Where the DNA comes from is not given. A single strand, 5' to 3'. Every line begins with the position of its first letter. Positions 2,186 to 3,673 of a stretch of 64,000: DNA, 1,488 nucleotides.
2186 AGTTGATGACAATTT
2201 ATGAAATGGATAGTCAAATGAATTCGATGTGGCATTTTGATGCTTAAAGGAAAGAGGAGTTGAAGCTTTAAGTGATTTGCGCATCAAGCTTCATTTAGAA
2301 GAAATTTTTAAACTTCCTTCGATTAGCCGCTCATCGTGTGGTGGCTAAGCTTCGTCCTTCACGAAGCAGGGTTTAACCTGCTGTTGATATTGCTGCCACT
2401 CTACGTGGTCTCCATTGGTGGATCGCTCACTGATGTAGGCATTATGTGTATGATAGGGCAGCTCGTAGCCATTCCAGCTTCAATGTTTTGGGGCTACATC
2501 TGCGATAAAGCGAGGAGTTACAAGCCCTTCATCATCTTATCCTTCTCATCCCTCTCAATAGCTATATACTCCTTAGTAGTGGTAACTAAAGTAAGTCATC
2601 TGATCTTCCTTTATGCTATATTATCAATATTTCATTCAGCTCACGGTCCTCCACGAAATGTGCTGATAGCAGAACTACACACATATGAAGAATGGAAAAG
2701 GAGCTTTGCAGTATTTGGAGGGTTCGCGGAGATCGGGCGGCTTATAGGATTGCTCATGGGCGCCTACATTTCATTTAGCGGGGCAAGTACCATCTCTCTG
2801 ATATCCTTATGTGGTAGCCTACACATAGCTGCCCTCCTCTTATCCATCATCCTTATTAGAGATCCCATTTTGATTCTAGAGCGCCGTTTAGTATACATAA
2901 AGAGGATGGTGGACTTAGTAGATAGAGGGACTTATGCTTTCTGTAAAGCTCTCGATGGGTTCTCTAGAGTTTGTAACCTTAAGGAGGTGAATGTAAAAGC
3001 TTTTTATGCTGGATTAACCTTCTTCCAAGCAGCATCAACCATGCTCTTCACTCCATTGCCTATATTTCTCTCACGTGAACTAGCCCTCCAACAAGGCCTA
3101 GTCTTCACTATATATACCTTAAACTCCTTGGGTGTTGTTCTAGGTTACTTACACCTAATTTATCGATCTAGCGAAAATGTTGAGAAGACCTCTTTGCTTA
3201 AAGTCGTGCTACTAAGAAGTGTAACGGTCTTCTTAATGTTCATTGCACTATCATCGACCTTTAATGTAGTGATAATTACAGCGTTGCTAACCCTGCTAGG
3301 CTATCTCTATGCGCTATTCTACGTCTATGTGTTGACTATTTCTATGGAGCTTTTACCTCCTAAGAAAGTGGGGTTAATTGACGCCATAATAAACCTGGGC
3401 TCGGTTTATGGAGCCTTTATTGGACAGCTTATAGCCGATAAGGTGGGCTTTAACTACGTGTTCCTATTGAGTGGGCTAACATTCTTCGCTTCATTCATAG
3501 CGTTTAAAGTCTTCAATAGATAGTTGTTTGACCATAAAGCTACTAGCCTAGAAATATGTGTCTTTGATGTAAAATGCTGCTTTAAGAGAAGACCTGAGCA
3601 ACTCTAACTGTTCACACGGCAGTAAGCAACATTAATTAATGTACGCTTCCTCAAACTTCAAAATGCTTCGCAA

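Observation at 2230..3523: Duplicated MFS transporter genes ~31.5 kb apart with an embedded 83-nt perfectly identical tract (gene-conversion signature)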

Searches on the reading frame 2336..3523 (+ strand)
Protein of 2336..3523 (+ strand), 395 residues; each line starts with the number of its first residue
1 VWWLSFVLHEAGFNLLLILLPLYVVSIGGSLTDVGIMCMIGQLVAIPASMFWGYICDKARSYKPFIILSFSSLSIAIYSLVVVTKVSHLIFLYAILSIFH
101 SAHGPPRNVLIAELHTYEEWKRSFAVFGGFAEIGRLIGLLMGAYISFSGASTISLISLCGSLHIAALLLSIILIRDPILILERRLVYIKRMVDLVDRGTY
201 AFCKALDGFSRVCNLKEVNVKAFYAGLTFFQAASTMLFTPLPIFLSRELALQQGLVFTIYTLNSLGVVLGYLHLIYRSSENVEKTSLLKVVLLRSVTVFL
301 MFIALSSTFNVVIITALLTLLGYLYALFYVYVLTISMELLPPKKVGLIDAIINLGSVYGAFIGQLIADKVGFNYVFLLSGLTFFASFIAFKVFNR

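Call 6: search_protein_families(library=pfam, proteins=[window:2336-3523:+], max_evalue=0.01)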
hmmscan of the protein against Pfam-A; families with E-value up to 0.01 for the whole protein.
window:2336-3523:+ (395 aa): 2 families
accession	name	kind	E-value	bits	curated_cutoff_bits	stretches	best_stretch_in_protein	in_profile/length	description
PF07690.21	MFS_1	-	5.9e-26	91.6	33.4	2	3-346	2-329/347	Major Facilitator Superfamily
PF12832.13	MFS_1_like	-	5.1e-06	26.2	25.2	1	20-376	22-371/373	MFS_1 like family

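Call 9: find_related_loci(query=window:2336-3523:+, collection=genome_contigs, flank=3000)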
Query window:2336-3523:+ (395 aa) in genome_contigs; peptide patterns used: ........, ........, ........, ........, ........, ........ (x = any residue, [..] = any of these).
58 stretches matched a pattern, but none encodes a relative of the query by tblastn (E <= 1e-3).

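Call 10: find_homologous_proteins(query=window:2336-3523:+, max_evalue=1e-10)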
Query window:2336-3523:+ (395 aa): 172 proteins with E <= 1e-10 among 8000 candidates; the best 120 are listed.
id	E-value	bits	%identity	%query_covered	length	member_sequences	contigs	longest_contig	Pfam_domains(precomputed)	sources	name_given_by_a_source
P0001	2.1e-229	780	93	100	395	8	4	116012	PF12832.14,PF07690.22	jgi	-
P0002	2.6e-202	690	84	100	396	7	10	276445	PF07690.22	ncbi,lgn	ncbi:MAG: MFS transporter [Candidatus Nezhaarchaeales archaeon]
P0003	8.5e-187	639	76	100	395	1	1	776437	PF07690.22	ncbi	ncbi:MAG: MFS transporter [Candidatus Nezhaarchaeales archaeon]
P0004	2.2e-179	615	75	100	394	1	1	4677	PF07690.22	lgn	-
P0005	7.6e-166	570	72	96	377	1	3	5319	PF12832.14,PF07690.22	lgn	-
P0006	2.6e-114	401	49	100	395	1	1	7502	PF12832.14,PF07690.22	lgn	-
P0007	4.6e-111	390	48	100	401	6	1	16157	PF12832.14,PF07690.22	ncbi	ncbi:MAG: MFS transporter [Candidatus Bathyarchaeia archaeon]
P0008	4.2e-105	371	47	100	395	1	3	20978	PF12832.14,PF07690.22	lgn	-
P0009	5.7e-103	364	48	99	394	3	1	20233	PF12832.14,PF07690.22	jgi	jgi:MFS family permease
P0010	8.0e-103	363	48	99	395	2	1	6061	PF12832.14,PF07690.22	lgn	-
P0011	9.7e-102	359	46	99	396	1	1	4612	PF12832.14,PF07690.22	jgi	jgi:MFS family permease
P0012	1.3e-101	359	46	100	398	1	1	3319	PF12832.14,PF07690.22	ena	-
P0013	1.2e-100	356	47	99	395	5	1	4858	PF12832.14,PF07690.22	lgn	-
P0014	2.5e-100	355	44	99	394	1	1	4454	PF12832.14,PF07690.22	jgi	jgi:MFS family permease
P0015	4.0e-100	354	46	100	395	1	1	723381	PF12832.14,PF07690.22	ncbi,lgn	-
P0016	5.2e-100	354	46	100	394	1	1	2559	PF07690.22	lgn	-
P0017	6.7e-100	353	46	100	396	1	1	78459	PF12832.14,PF07690.22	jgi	jgi:MFS family permease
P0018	1.7e-99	352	46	100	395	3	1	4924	PF07690.22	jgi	jgi:MFS family permease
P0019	2.5e-99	352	46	99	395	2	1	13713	PF12832.14,PF07690.22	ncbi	-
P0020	2.6e-99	352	46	100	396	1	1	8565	PF12832.14,PF07690.22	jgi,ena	-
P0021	3.2e-99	351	47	99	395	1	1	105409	PF12832.14,PF07690.22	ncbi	ncbi:MAG: MFS transporter [Candidatus Bathyarchaeales archaeon]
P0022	4.7e-99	351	46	99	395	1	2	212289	PF12832.14,PF07690.22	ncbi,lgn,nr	ncbi:MAG: MFS transporter [Nitrososphaerota archaeon]|nr:MFS transporter [Candidatus Bathyarchaeota 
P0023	4.9e-99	351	46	99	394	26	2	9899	PF12832.14,PF07690.22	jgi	-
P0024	2.3e-98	348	46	99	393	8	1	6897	PF12832.14,PF07690.22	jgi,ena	-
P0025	3.0e-98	348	49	100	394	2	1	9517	PF12832.14,PF07690.22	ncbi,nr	ncbi:MAG: MFS transporter [Candidatus Bathyarchaeota archaeon]|nr:MFS transporter [Candidatus Bathya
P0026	3.5e-98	348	46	99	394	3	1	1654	PF03209.22,PF12832.14,PF07690.22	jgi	jgi:MFS family permease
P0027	6.4e-98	347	45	99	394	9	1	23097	PF12832.14,PF07690.22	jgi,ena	-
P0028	1.7e-97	346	46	100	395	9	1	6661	PF07690.22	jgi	jgi:MFS family permease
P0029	6.3e-97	344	46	99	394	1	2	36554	PF12832.14,PF07690.22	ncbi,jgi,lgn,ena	-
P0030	7.8e-97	343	45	99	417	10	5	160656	PF12832.14,PF07690.22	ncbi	ncbi:MAG: MFS transporter [Candidatus Bathyarchaeia archaeon]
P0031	2.2e-96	342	45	99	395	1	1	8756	PF12832.14,PF07690.22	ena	-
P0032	2.6e-96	342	45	97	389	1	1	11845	PF07690.22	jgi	jgi:MFS family permease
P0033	4.8e-96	341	44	100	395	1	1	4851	PF12832.14,PF07690.22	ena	-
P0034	8.7e-96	340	45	97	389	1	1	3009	PF07690.22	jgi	jgi:MFS family permease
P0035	1.6e-95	339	45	100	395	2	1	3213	PF13347.13,PF03209.22,PF12832.14,PF07690.22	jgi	jgi:MFS family permease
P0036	2.0e-95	339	46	99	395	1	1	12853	PF12832.14,PF07690.22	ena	-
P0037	2.2e-95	339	45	100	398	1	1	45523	PF12832.14,PF07690.22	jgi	jgi:MFS family permease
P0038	3.0e-95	338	45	99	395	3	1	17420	PF12832.14,PF07690.22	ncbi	ncbi:MAG: MFS transporter [Candidatus Bathyarchaeia archaeon]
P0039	6.4e-95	337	45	100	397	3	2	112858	PF12832.14,PF07690.22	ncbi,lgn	ncbi:MAG: MFS transporter [Candidatus Bathyarchaeia archaeon]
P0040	6.4e-95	337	44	99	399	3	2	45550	PF12832.14,PF07690.22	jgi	jgi:MFS family permease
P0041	8.8e-95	337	44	100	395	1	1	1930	PF12832.14,PF07690.22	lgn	-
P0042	9.0e-95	337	44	99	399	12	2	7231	PF12832.14,PF07690.22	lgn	-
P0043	9.7e-95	336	47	100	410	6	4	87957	PF12832.14,PF07690.22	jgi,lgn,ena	-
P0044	1.4e-93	333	44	99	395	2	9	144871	PF12832.14,PF07690.22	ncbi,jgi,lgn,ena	ncbi:MAG: MFS transporter [Candidatus Methanomethylicia archaeon]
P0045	2.2e-93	332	45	99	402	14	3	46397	PF07690.22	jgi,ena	-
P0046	6.3e-93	330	45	100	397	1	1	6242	PF07690.22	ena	-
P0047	6.8e-93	330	44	99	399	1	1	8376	PF07690.22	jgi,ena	-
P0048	7.6e-93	330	45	100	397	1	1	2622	PF12832.14,PF07690.22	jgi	jgi:MFS family permease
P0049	8.5e-93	330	45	100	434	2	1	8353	PF12832.14,PF07690.22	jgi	-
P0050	1.2e-92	330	46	100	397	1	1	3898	PF12832.14,PF07690.22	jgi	-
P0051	1.6e-92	329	44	100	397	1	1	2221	PF12832.14,PF07690.22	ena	-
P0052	1.7e-92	329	44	99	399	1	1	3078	PF07690.22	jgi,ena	-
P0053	2.2e-92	329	43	99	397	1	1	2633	PF07690.22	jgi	jgi:MFS family permease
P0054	3.3e-92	328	44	100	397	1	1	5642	PF07690.22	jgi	jgi:MFS family permease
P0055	3.3e-92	328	43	100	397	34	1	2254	PF12832.14,PF07690.22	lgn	-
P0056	6.2e-92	327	44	99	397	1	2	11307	PF07690.22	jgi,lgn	-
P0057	6.3e-92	327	44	99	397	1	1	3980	PF07690.22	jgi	jgi:MFS family permease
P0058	7.5e-92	327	43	96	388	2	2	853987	PF03209.22,PF12832.14,PF07690.22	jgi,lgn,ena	-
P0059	8.3e-92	327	44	100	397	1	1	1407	PF07690.22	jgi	jgi:MFS family permease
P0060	9.6e-92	327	44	99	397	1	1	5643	PF07690.22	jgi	jgi:MFS family permease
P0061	9.7e-92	327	44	99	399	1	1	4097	PF07690.22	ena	-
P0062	1.1e-91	326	44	97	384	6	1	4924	PF12832.14,PF07690.22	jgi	jgi:MFS family permease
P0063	3.0e-91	325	43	100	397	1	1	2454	PF07690.22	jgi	jgi:MFS family permease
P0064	3.6e-91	325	43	99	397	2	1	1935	PF12832.14,PF07690.22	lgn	-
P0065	3.6e-91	325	44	99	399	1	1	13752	PF07690.22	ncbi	-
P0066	3.9e-91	325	43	99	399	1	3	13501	PF07690.22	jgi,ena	jgi:MFS family permease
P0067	4.4e-91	324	44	99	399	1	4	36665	PF07690.22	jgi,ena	jgi:MFS family permease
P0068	5.0e-91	324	43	100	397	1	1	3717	PF12832.14,PF07690.22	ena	-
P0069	7.5e-91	324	44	99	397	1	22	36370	PF12832.14,PF07690.22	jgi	jgi:MFS family permease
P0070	7.6e-91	324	44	99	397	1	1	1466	PF12832.14,PF07690.22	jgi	jgi:MFS family permease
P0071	7.9e-91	324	43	99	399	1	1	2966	PF07690.22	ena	-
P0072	9.0e-91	323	44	100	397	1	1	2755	PF12832.14,PF07690.22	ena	-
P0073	9.0e-91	323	43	99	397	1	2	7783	PF12832.14,PF07690.22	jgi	jgi:MFS family permease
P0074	1.1e-90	323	44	99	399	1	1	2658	PF07690.22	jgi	-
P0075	1.5e-90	323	43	99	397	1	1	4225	PF12832.14,PF07690.22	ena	-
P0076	1.5e-90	323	44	99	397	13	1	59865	PF07690.22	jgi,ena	-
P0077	1.6e-90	323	44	99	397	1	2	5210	PF12832.14,PF07690.22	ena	-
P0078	2.1e-90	322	43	98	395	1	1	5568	PF12832.14,PF07690.22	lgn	-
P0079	6.2e-90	321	45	96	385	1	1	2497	PF12832.14,PF07690.22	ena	-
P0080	6.3e-90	321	44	100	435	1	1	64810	PF12832.14,PF07690.22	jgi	jgi:MFS family permease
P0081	6.8e-90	321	42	100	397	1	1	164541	PF12832.14,PF07690.22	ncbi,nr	ncbi:MAG: MFS transporter [Candidatus Bathyarchaeota archaeon]|nr:MFS transporter [Candidatus Bathya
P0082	9.2e-90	320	44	100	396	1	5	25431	PF12832.14,PF07690.22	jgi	jgi:MFS family permease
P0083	9.4e-90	320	42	99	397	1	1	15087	PF07690.22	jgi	-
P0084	1.1e-89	320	43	99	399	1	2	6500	PF07690.22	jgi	jgi:MFS family permease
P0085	1.2e-89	320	45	100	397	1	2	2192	PF07690.22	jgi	jgi:MFS family permease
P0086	1.2e-89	320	43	99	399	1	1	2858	PF07690.22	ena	-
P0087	1.5e-89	319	43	99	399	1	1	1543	PF07690.22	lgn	-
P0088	1.9e-89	319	44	99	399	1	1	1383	PF07690.22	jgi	jgi:MFS family permease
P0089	2.2e-89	319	45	100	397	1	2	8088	PF07690.22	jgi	jgi:MFS family permease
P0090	2.2e-89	319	43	100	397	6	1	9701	PF07690.22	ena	-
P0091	2.3e-89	319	42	99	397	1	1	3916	PF07690.22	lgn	-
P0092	2.7e-89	319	41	99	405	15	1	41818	PF07690.22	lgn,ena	-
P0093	3.4e-89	318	43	100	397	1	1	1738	PF07690.22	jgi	jgi:MFS family permease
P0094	4.4e-89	318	43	100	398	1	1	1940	PF07690.22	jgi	jgi:MFS family permease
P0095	4.8e-89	318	44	99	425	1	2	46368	PF12832.14,PF07690.22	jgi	jgi:MFS family permease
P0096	4.8e-89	318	43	100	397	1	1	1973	PF07690.22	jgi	jgi:MFS family permease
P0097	7.3e-89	317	43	99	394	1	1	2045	PF07690.22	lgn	-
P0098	9.4e-89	317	43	100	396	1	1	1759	PF07690.22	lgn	-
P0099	1.1e-88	317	42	100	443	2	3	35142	PF07690.22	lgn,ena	-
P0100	1.2e-88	316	43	99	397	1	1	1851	PF07690.22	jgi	jgi:MFS family permease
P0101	1.2e-88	316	44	100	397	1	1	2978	PF12832.14,PF07690.22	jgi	-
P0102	1.3e-88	316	41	100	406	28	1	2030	PF12832.14,PF07690.22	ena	-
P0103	1.5e-88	316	44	100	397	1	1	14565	PF12832.14,PF07690.22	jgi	-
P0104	1.5e-88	316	43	100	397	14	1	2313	PF07690.22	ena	-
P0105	1.7e-88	316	43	100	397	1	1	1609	PF07690.22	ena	-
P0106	1.7e-88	316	43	100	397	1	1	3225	PF07690.22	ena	-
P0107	2.1e-88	316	43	100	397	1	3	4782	PF12832.14,PF07690.22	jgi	jgi:MFS family permease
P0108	2.4e-88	315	43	100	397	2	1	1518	PF12832.14,PF07690.22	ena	-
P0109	3.1e-88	315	43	100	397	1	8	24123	PF12832.14,PF07690.22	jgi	jgi:MFS family permease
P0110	3.6e-88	315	44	100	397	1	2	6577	PF12832.14,PF07690.22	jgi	-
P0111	3.7e-88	315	43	100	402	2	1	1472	PF12832.14,PF07690.22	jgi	jgi:MFS family permease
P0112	4.4e-88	315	43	100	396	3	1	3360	PF07690.22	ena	-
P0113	1.1e-87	313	42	100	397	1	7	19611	PF07690.22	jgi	jgi:MFS family permease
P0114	1.3e-87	313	41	100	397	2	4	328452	PF07690.22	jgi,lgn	-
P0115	2.6e-87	312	42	99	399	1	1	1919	PF07690.22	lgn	-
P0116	2.8e-87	312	41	100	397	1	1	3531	PF07690.22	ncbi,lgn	-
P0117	5.6e-87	311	44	100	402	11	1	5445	PF07690.22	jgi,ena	-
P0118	6.5e-87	311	42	100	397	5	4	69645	PF07690.22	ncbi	ncbi:MAG: MFS transporter [Candidatus Bathyarchaeia archaeon]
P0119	1.4e-86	310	42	100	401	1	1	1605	PF12832.14,PF07690.22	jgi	jgi:MFS family permease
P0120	2.0e-86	309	41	99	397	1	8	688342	PF07690.22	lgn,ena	-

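Call 14: find_encoding_contigs(protein=P0001, flank=10000, max_places=4)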
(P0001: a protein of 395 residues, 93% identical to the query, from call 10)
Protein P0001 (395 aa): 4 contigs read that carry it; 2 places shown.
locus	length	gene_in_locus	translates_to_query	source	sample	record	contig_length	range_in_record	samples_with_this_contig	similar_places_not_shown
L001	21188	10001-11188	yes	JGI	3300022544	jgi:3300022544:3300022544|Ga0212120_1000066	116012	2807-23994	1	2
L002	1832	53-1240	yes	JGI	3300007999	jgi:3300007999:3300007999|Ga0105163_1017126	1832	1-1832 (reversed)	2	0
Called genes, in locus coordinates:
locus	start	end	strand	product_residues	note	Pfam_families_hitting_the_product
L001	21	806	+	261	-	PF00483:NTP_transferase, PF12804:NTP_transf_3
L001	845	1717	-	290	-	PF00149:Metallophos, PF12850:Metallophos_2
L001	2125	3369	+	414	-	PF04165:DUF401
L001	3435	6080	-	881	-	PF04851:ResIII, PF00270:DEAD, PF00271:Helicase_C, PF19306:WHD_Lhr, PF08494:DEAD_assoc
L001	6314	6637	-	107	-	-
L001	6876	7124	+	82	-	-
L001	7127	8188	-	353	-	PF05343:Peptidase_M42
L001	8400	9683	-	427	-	PF16575:CLP1_P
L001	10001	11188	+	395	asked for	PF07690:MFS_1, PF12832:MFS_1_like (weak), PF07690:MFS_1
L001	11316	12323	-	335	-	PF00005:ABC_tran, PF13304:AAA_21 (weak), PF03459:TOBE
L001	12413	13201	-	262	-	PF00528:BPD_transp_1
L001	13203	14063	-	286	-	PF01547:SBP_bac_1, PF13531:SBP_bac_11, PF12974:Phosphonate-bd (weak)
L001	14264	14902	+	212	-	PF01891:CbiM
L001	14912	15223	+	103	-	PF13190:PDGLE (weak)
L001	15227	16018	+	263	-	PF02361:CbiQ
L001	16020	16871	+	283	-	PF00005:ABC_tran, PF02463:SMC_N (faint), PF13555:AAA_29 (weak), PF13304:AAA_21 (weak)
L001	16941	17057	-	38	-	-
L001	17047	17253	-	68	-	-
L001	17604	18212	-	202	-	PF00881:Nitroreductase, PF14512:TM1586_NiRdase (weak)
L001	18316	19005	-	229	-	PF01209:Ubie_methyltran, PF13489:Methyltransf_23, PF07021:MetW, PF05219:DREV (weak), PF08241:Methyltransf_11, PF08242:Methyltransf_12, PF13649:Methyltransf_25, PF13847:Methyltransf_31, +1 more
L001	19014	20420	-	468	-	PF00224:PK, PF02887:PK_C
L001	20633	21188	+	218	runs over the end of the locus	PF02592:Vut_1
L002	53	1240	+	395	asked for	PF07690:MFS_1, PF12832:MFS_1_like (weak), PF07690:MFS_1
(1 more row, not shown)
